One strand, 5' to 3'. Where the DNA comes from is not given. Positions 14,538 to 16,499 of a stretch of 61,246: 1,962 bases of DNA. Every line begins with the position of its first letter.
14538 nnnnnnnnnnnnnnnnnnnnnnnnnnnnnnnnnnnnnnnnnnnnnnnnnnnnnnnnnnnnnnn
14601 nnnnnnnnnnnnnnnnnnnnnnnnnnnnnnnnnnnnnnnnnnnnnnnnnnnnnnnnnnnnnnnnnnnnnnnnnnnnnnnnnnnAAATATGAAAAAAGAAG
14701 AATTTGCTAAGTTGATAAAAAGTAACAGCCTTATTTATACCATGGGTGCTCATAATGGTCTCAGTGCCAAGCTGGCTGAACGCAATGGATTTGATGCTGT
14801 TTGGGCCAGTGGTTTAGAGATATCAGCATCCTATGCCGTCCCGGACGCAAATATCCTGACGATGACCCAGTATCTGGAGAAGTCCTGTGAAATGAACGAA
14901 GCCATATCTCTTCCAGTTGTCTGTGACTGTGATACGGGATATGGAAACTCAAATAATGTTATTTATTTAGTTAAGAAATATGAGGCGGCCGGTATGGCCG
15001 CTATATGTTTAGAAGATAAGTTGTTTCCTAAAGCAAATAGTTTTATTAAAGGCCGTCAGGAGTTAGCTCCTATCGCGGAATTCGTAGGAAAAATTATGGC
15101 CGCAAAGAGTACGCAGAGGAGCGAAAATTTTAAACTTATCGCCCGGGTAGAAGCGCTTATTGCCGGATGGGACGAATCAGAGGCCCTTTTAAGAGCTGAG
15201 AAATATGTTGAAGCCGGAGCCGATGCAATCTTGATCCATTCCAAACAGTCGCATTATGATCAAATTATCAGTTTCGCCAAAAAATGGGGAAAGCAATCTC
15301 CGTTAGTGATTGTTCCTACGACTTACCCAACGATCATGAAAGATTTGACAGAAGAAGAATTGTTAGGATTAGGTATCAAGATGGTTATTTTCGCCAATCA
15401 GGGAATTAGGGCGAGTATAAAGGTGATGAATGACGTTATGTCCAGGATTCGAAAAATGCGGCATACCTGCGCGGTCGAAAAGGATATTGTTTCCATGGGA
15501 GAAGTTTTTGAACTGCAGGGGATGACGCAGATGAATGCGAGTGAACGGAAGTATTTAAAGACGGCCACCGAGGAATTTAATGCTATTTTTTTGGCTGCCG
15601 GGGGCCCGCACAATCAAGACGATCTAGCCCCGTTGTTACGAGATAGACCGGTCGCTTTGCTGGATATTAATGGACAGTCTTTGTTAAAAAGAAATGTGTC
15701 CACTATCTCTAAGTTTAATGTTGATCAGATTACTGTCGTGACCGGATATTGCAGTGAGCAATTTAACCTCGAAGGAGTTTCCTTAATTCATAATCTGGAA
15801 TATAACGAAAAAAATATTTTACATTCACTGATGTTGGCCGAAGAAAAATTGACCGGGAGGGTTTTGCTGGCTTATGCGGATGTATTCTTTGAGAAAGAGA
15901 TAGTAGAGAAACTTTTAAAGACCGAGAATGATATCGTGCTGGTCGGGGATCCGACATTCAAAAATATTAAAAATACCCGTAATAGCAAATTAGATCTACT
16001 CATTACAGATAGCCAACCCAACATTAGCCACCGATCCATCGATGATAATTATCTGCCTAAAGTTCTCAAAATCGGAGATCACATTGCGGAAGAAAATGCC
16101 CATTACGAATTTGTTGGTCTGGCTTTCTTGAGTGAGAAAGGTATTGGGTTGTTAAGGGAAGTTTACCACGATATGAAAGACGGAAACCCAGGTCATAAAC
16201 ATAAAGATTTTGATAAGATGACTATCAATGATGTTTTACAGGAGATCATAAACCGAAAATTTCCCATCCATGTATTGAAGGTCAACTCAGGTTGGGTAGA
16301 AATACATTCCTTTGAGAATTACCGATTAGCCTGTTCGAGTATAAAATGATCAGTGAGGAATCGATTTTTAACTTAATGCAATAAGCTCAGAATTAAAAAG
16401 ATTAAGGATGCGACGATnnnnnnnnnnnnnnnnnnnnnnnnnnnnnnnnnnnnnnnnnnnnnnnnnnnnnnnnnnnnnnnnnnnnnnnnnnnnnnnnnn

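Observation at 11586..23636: Phosphonate module with two cobalamin radical SAM enzymes, two nucleotidyltransferase domains and a CDP-alcohol-type transferase, wedged between two NulO pathways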

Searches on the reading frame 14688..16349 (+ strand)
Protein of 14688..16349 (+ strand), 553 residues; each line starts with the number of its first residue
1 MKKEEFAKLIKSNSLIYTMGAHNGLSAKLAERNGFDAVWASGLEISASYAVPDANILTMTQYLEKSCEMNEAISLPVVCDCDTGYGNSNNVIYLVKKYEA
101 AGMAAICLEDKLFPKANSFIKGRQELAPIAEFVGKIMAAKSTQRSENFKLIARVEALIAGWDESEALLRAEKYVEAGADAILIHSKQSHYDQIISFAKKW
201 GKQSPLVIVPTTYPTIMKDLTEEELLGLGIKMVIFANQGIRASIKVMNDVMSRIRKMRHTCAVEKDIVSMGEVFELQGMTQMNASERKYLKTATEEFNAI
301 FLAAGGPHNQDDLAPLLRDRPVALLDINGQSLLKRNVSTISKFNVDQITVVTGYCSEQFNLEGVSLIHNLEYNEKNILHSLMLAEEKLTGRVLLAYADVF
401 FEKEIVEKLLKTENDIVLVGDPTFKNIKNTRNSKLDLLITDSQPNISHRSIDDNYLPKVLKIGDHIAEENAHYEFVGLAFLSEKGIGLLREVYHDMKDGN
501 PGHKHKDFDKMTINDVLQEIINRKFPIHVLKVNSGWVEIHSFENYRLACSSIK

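Call 3: search_protein_families(library=pfam, proteins=[window:14688-16349:+], max_evalue=0.01)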
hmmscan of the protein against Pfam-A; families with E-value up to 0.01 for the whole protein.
window:14688-16349:+ (553 aa): 4 families
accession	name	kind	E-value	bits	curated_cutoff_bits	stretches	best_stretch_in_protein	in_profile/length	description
PF13714.12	PEP_mutase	-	1.9e-51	175.4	31.5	1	6-254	1-239/240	Phosphoenolpyruvate phosphomutase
PF12804.13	NTP_transf_3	-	1.6e-08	35.4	27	1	323-417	17-119/160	MobA-like NTP transferase domain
PF00463.27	ICL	-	0.00061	18.9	26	1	75-157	150-234/526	Isocitrate lyase family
PF00834.25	Ribul_P_3_epim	-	0.0016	18.3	21.1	1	170-263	73-162/198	Ribulose-phosphate 3 epimerase family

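Call 5: search_protein_families(library=ncbifam, proteins=[window:14688-16349:+], max_evalue=0.001)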
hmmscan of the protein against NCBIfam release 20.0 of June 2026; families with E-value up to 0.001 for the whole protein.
window:14688-16349:+ (553 aa): 15 families
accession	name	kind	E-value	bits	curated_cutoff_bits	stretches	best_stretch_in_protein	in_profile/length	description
TIGR02320.1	PEP_mutase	equivalog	1.1e-88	296.9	319.55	1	7-280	2-283/284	phosphoenolpyruvate mutase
TIGR02321.1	Pphn_pyruv_hyd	equivalog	2.1e-85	286.4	374.4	1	9-291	10-290/290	phosphonopyruvate hydrolase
TIGR02317.1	prpB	equivalog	2.3e-44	151.7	354.4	1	3-288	2-281/285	methylisocitrate lyase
NF008455.0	PRK11320.1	equivalog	2.5e-32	112.3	353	1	5-275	10-275/295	methylisocitrate lyase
TIGR02319.1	CPEP_Pphonmut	equivalog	9.4e-26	90.7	420.05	1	3-288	5-288/294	carboxyvinyl-carboxyphosphonate phosphorylmutase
TIGR03992.1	Arch_glmU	subfamily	1.4e-11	43.9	292.1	1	298-419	2-127/393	bifunctional sugar-1-phosphate nucleotidylyltransferase/acetyltransferase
NF041313.1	UDPGP_AglF_Halo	equivalog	7.8e-09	35.3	400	1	298-412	2-119/234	UTP--glucose-1-phosphate uridylyltransferase AglF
NF011645.0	PRK15063.1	equivalog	1.1e-08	34.4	562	1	69-216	142-291/430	isocitrate lyase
NF041173.1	Sug_nt_acttase_Thmprot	equivalog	1.6e-07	30.6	600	1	299-435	3-146/405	bifunctional sugar-1-phosphate nucleotidylyltransferase/acetyltransferase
NF041135.1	IPPtranDIPPsyn_Thcocales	equivalog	6e-07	28.8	580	1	314-429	11-131/419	bifunctional L-myo-inositol-1-phosphate cytidylyltransferase/CDP-L-myo-inositol myo-inositolphosphotransferase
TIGR01346.1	isocit_lyase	equivalog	4.9e-06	25.2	275.9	1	67-158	143-236/527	isocitrate lyase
NF005074.0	PRK06498.1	equivalog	3.5e-05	22.6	446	0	62-139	166-243/531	isocitrate lyase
TIGR01163.1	rpe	equivalog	8.3e-05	22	212.6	1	170-265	73-164/211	ribulose-phosphate 3-epimerase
NF045665.1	NTPtran_DVU1551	equivalog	0.00014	21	315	1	323-389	19-88/359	DVU_1551 family NTP transferase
TIGR03310.1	matur_MocA_YgfJ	equivalog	0.00075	19.5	186.45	0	324-411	19-113/188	molybdenum cofactor cytidylyltransferase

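Call 11: find_encoding_contigs(protein=window:14688-16349:+, flank=10000, max_places=6)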
Protein window:14688-16349:+ (553 aa): no gene with exactly this product is on record in the collection.

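Call 13: find_homologous_proteins(query=window:14688-16349:+, max_evalue=1e-20)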
Query window:14688-16349:+ (553 aa): 7323 proteins with E <= 1e-20 among 8000 candidates; the best 120 are listed.
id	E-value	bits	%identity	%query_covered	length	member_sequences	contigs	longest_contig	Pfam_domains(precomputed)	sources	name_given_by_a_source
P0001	0.0e+0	1236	100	100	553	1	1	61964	PF13714.13,PF12804.14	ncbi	-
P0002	1.6e-246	837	67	99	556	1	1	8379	PF13714.13,PF12804.14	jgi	jgi:phosphoenolpyruvate phosphomutase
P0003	5.6e-246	835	66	99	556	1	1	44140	PF13714.13,PF00463.28,PF12804.14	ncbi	-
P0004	6.4e-245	832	66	99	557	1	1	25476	PF13714.13,PF12804.14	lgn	-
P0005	8.4e-242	822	66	99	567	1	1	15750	PF13714.13,PF00463.28,PF12804.14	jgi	jgi:phosphoenolpyruvate phosphomutase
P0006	4.7e-240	816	67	99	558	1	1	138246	PF13714.13,PF12804.14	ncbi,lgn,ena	-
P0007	3.7e-234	796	66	98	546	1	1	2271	PF13714.13,PF12804.14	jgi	-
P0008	4.2e-224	763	62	99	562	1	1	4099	PF13714.13,PF12804.14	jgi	-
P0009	8.9e-209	713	59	99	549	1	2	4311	PF13714.13,PF12804.14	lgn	-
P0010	2.2e-207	708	58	100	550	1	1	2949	PF13714.13,PF00463.28,PF12804.14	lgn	-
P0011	6.7e-207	706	58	99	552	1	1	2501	PF13714.13,PF00463.28,PF12804.14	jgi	jgi:phosphoenolpyruvate phosphomutase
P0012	1.1e-205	702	59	99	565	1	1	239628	PF13714.13,PF00463.28,PF12804.14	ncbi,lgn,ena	-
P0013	1.5e-205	702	58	99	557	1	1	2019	PF13714.13,PF00463.28,PF12804.14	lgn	-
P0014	5.2e-205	700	58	99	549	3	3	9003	PF13714.13,PF12804.14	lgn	-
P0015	5.3e-205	700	59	99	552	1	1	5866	PF13714.13,PF12804.14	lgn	-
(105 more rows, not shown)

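Call 14: find_encoding_contigs(protein=P0006, flank=10000, max_places=2)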
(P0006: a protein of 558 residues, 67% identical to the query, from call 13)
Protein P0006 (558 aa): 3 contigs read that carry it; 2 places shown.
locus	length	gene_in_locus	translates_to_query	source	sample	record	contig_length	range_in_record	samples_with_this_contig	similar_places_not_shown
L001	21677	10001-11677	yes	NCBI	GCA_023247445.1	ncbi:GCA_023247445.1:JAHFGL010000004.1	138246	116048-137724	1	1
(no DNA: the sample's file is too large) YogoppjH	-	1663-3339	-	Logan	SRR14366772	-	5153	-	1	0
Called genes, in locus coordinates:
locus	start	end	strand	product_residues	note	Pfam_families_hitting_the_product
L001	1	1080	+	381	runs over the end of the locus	PF02350:Epimerase_2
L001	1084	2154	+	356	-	PF00571:CBS (faint), PF00483:NTP_transferase, PF12804:NTP_transf_3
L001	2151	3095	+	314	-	PF01408:GFO_IDH_MocA, PF22725:GFO_IDH_MocA_C3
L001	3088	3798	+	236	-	PF02348:CTP_transf_3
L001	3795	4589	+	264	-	PF00106:adh_short, PF13561:adh_short_C2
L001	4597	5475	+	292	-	PF00977:His_biosynth, PF05690:ThiG (faint), PF03060:NMO (faint), PF01207:Dus (faint), PF02581:TMP-TENI (faint)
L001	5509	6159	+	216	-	PF00117:GATase, PF01174:SNO (faint), PF07685:GATase_3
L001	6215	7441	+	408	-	-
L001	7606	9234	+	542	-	PF02310:B12-binding, PF04055:Radical_SAM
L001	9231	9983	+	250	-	PF01066:CDP-OH_P_transf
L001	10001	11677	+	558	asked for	PF13714:PEP_mutase, PF12804:NTP_transf_3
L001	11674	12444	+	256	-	PF00483:NTP_transferase, PF12804:NTP_transf_3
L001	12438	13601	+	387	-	PF02776:TPP_enzyme_N (weak), PF02775:TPP_enzyme_C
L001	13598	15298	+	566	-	PF02310:B12-binding, PF04055:Radical_SAM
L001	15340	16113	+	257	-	PF05721:PhyH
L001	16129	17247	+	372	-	PF00266:Aminotran_5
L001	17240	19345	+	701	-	-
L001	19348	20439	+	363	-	PF00891:Methyltransf_2 (weak)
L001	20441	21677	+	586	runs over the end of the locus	?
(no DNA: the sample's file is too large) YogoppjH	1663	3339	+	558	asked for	PF13714:PEP_mutase, PF12804:NTP_transf_3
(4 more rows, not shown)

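Call 15: find_encoding_contigs(protein=P0003, flank=10000, max_places=2)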
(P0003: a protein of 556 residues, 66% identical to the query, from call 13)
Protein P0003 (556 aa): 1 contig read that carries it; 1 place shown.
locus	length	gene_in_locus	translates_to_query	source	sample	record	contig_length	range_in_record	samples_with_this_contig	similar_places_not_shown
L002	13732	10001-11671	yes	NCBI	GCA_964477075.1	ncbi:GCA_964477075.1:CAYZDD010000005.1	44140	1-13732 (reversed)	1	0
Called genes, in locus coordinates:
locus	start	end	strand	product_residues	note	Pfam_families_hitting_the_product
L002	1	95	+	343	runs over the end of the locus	PF03102:NeuB, PF08666:SAF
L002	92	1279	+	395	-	PF02350:Epimerase_2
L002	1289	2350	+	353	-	PF00571:CBS, PF00483:NTP_transferase, PF12804:NTP_transf_3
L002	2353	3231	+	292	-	PF00977:His_biosynth, PF05690:ThiG (faint), PF02581:TMP-TENI (faint), PF03060:NMO (faint), PF04309:G3P_antiterm (faint), PF01180:DHO_dh (faint), PF01207:Dus (faint)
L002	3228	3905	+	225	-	PF00117:GATase, PF07685:GATase_3, PF01174:SNO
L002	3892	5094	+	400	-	-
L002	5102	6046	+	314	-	PF01408:GFO_IDH_MocA, PF02894:GFO_IDH_MocA_C (weak), PF22725:GFO_IDH_MocA_C3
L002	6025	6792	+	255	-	-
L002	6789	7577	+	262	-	PF00106:adh_short, PF01370:Epimerase (weak), PF08659:KR (weak), PF13561:adh_short_C2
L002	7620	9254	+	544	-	PF02310:B12-binding, PF04055:Radical_SAM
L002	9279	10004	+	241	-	-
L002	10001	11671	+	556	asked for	PF13714:PEP_mutase, PF00463:ICL (faint), PF12804:NTP_transf_3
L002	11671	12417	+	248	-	PF01066:CDP-OH_P_transf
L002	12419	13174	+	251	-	PF00483:NTP_transferase, PF12804:NTP_transf_3, PF20202:DUF6564 (weak)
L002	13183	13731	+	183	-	?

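Call 25: search_solved_structures(query=window:14688-16349:+, show_alignments=2, max_evalue=0.00001)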
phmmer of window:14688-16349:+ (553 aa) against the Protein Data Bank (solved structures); distinct sequences matched with E-value up to 0.00001: 19.
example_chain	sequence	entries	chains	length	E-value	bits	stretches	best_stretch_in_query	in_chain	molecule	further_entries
5unc_A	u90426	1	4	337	1.5e-90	307.5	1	14-296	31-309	PHOSPHOENOLPYRUVATE PHOSPHOMUTASE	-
2dua_A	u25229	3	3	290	8.8e-77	262.1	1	8-291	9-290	Phosphonopyruvate hydrolase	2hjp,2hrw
1m1b_A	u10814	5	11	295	4.7e-69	236.6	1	4-290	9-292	PHOSPHOENOLPYRUVATE PHOSPHOMUTASE | PROTEIN (PHOSPHOENOLPYRUVATE MUTASE)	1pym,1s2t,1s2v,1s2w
1s2u_A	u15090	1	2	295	6.1e-68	233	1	4-290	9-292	Phosphoenolpyruvate phosphomutase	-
4iqd_A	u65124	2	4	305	1.7e-29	106.1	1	5-259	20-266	Carboxyvinyl-carboxyphosphonate phosphorylmutase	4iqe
3eoo_A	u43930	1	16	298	5.3e-24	88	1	9-253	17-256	Methylisocitrate lyase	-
1zlp_A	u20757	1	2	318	2.3e-23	85.9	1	5-278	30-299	petal death protein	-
3b8i_A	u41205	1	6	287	7.8e-23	84.1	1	6-253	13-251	PA4872 oxaloacetate decarboxylase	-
9hra_A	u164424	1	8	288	5.8e-22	81.3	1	10-256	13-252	2-methylisocitrate lyase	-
9hgk_A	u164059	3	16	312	7.5e-22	80.9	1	10-256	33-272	2-methylisocitrate lyase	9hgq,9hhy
9hgo_A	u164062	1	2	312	2e-21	79.5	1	10-256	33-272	2-methylisocitrate lyase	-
9hhs_A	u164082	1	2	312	2.7e-21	79.1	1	10-256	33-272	2-methylisocitrate lyase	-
1o5q_A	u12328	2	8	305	1.3e-19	73.5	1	7-255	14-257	Probable methylisocitrate lyase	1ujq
1xg3_A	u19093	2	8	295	1e-18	70.5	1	7-257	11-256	Probable methylisocitrate lyase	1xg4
3fa3_A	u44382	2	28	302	3.2e-18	68.9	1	12-256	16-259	2,3-dimethylmalate lyase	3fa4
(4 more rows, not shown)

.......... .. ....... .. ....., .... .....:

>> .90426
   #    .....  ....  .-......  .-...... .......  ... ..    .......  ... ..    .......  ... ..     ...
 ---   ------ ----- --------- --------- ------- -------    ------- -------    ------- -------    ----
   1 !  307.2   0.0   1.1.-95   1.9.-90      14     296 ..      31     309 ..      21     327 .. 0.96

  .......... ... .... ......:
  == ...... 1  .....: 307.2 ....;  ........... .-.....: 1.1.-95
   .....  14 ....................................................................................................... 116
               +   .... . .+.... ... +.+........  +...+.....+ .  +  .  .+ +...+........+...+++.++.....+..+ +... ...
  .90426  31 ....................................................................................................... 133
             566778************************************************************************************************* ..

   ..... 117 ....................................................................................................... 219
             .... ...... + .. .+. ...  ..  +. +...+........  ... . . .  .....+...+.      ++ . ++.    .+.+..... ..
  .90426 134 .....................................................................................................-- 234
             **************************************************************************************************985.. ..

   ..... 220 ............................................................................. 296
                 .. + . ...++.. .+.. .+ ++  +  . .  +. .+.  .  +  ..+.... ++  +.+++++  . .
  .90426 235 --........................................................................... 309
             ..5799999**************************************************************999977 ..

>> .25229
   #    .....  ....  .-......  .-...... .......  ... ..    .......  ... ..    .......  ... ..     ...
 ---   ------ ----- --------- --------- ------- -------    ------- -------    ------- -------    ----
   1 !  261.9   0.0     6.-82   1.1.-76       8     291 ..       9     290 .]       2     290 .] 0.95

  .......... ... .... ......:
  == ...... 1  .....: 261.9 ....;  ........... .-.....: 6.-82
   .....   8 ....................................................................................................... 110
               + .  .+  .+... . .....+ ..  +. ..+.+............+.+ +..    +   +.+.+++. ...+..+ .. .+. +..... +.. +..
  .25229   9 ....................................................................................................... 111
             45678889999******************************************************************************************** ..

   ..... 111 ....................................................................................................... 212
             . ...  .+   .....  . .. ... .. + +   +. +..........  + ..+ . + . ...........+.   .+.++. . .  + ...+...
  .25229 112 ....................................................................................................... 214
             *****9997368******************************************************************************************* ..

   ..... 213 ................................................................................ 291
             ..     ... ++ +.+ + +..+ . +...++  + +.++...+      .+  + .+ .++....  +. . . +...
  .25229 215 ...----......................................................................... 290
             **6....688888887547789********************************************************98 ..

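Call 77: list_cluster_members(proteins=[P0001, P0003, P0006])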
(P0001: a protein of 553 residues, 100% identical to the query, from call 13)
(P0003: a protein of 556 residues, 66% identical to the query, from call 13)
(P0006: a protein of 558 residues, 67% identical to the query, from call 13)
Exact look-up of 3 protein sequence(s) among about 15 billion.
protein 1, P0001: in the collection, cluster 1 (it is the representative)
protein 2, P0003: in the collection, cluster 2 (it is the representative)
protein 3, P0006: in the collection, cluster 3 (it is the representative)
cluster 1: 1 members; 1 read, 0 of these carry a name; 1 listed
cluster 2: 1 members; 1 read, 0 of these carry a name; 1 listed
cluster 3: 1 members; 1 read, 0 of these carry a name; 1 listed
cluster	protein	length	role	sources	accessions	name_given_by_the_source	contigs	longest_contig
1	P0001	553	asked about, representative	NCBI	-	-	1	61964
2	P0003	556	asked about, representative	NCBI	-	-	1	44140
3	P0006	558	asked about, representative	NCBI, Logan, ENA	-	-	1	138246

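Call 90: search_protein_families(library=ncbifam, proteins=[L001:13598-15298:+], max_evalue=1e-20)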
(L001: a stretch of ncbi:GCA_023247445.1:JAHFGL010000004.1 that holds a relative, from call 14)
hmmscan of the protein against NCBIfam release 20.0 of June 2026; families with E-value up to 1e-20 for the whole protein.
L001:13598-15298:+ (566 aa): 9 families
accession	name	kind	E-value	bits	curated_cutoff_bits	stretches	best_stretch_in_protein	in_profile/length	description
NF038361.1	rSAM_Sden_1168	equivalog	4.6e-230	764.9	575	1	11-557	10-556/560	Sden_1168 family B12-binding radical SAM P-methyltransferase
TIGR03471.1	HpnJ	equivalog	2.7e-46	158.4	577.6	1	148-516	72-432/472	hopanoid biosynthesis associated radical SAM protein HpnJ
TIGR02026.1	BchE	equivalog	1.6e-37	129.5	481.35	1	65-475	1-388/497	magnesium-protoporphyrin IX monomethyl ester anaerobic oxidative cyclase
NF050148.1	rSAM_ApyD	equivalog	1e-31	110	750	1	116-489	48-412/645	RiPP biosynthesis radical SAM protein ApyD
TIGR04479.1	bcpD_PhpK_rSAM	subfamily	7.8e-27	93.8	600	1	108-453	77-410/504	PhpK family radical SAM P-methyltransferase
TIGR03975.1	rSAM_ocin_1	subfamily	2.7e-24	85.6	281.85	1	133-444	120-422/606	RiPP maturation radical SAM C-methyltransferase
TIGR04072.2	rSAM_ladder_B12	equivalog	4.7e-24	84.8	360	0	277-482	174-380/443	lipid biosynthesis B12-binding/radical SAM protein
TIGR04014.1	B12_SAM_MJ_0865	equivalog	1.1e-21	77.1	360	1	132-476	29-360/434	methyl-coenzyme M reductase glutamine C-methyltransferase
NF033712.0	B12_rSAM_KedN5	subfamily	5.6e-21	74.4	700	1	133-474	54-391/624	KedN5 family methylcobalamin-dependent radical SAM C-methyltransferase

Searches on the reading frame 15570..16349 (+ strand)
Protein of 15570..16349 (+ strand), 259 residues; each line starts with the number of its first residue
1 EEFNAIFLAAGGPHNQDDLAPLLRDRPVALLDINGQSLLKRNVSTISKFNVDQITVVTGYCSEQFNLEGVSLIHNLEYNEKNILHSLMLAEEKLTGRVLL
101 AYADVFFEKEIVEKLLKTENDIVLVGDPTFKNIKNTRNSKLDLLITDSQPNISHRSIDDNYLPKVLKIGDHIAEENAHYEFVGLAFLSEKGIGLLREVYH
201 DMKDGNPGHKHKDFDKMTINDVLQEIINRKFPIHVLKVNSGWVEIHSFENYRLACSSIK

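Call 86: search_solved_structures(query=window:15570-16349:+, max_evalue=0.01, show_alignments=1)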
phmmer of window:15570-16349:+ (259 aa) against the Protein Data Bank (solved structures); distinct sequences matched with E-value up to 0.01: 2.
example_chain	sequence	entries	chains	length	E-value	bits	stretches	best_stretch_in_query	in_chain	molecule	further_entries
1jyk_A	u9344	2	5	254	1.6e-07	34.3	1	5-108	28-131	CTP:phosphocholine Cytidylyltransferase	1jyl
2ggo_A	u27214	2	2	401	0.0011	21.8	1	5-163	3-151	401aa long hypothetical glucose-1-phosphate thymidylyltransferase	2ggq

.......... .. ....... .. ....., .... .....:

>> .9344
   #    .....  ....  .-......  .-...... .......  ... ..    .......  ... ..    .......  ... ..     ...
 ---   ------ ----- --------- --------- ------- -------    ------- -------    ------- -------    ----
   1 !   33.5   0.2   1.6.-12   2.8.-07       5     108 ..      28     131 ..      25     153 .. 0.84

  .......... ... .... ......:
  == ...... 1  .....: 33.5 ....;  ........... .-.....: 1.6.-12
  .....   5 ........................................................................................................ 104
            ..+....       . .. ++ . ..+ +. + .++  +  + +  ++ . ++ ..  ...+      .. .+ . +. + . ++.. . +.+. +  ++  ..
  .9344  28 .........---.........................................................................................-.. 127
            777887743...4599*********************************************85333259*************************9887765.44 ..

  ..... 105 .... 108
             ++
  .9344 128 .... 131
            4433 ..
